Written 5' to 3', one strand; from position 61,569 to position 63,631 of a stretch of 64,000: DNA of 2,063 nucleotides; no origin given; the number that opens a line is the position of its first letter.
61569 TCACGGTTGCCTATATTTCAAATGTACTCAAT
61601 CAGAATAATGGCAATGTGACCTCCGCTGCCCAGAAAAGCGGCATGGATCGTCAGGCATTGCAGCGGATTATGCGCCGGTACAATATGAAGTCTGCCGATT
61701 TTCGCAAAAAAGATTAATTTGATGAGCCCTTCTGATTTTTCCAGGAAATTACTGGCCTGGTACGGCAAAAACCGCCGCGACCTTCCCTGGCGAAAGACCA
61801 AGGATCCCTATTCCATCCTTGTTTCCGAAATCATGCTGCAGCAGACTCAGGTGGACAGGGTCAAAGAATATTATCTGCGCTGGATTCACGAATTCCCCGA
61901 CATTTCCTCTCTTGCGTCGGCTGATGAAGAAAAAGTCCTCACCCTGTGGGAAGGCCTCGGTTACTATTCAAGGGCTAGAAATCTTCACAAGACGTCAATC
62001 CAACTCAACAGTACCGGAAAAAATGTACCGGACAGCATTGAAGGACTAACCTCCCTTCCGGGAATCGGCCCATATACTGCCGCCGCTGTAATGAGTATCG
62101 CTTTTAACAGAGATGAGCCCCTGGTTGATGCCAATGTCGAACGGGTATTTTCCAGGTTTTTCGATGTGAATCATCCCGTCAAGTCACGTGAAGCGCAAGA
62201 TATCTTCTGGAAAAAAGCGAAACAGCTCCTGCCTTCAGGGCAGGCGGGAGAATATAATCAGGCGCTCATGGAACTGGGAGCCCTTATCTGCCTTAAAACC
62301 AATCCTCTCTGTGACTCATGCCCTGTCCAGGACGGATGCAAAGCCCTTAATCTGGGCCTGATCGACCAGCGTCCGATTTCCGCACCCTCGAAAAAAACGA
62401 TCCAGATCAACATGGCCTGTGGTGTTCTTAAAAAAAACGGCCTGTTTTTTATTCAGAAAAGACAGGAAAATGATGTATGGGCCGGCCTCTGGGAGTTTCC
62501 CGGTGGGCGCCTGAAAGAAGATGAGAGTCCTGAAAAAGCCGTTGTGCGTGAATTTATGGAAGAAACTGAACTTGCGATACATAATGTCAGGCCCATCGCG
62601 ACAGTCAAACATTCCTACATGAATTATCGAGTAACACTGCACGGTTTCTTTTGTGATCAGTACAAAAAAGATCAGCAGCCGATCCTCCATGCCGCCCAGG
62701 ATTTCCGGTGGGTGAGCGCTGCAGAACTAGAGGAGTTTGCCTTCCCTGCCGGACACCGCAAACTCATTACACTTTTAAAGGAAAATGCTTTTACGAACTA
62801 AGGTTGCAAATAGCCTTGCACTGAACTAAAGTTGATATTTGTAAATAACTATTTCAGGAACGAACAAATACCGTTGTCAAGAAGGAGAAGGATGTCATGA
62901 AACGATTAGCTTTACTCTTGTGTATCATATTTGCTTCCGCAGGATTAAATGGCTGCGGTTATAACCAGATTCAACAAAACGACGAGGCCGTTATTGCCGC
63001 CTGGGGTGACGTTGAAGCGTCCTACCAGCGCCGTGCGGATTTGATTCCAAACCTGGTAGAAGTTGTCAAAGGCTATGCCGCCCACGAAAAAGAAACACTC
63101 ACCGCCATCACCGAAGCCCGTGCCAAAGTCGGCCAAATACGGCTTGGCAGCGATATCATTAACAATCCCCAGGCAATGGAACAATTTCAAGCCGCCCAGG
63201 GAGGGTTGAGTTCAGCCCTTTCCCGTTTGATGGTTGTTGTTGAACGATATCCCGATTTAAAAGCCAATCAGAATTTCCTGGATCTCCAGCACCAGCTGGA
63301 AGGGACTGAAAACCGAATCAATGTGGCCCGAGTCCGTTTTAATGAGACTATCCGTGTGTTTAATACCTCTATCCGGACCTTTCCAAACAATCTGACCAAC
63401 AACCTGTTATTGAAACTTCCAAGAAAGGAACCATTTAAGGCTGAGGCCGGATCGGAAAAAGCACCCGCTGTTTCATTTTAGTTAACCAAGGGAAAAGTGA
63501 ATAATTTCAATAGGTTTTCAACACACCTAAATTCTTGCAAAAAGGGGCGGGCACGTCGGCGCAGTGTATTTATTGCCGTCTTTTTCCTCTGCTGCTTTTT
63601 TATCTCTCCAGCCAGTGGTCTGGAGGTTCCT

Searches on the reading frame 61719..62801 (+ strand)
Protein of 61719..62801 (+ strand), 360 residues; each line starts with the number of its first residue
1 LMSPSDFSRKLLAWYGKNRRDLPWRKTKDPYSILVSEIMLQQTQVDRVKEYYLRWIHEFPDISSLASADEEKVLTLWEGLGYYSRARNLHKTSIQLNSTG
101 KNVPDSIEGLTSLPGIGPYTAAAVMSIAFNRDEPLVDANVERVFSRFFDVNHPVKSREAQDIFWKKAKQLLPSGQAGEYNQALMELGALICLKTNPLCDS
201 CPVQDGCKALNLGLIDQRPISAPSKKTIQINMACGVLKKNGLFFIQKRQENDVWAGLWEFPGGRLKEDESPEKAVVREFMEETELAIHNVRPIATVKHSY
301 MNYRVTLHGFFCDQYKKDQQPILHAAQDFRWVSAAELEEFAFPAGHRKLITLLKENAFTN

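Call 22: search_protein_families(library=pfam, proteins=[window:61719-62801:+], max_evalue=0.001)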
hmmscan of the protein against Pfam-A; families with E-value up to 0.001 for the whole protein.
window:61719-62801:+ (360 aa): 4 families
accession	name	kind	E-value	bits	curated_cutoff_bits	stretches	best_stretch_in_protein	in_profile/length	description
PF14815.12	NUDIX_4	-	1.1e-27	96.5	35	1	235-351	3-112/113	NUDIX domain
PF00730.31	HhH-GPD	-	9.7e-22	77.8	26.2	1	35-166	1-105/108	HhH-GPD superfamily base excision DNA repair protein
PF00293.34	NUDIX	-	2.8e-18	66.7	21.1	1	236-352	10-133/134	NUDIX domain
PF00633.29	HHH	-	3.8e-08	33.2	24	1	103-127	6-30/30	Helix-hairpin-helix motif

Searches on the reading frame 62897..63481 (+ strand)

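Call 22: search_protein_families(library=pfam, proteins=[window:62897-63481:+], max_evalue=0.001)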
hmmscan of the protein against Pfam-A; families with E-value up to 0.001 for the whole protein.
window:62897-63481:+ (194 aa): 1 family
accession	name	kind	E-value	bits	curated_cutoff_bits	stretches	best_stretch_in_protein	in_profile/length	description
PF04011.17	LemA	-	6.7e-57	191.9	26.2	1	35-194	1-149/149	LemA family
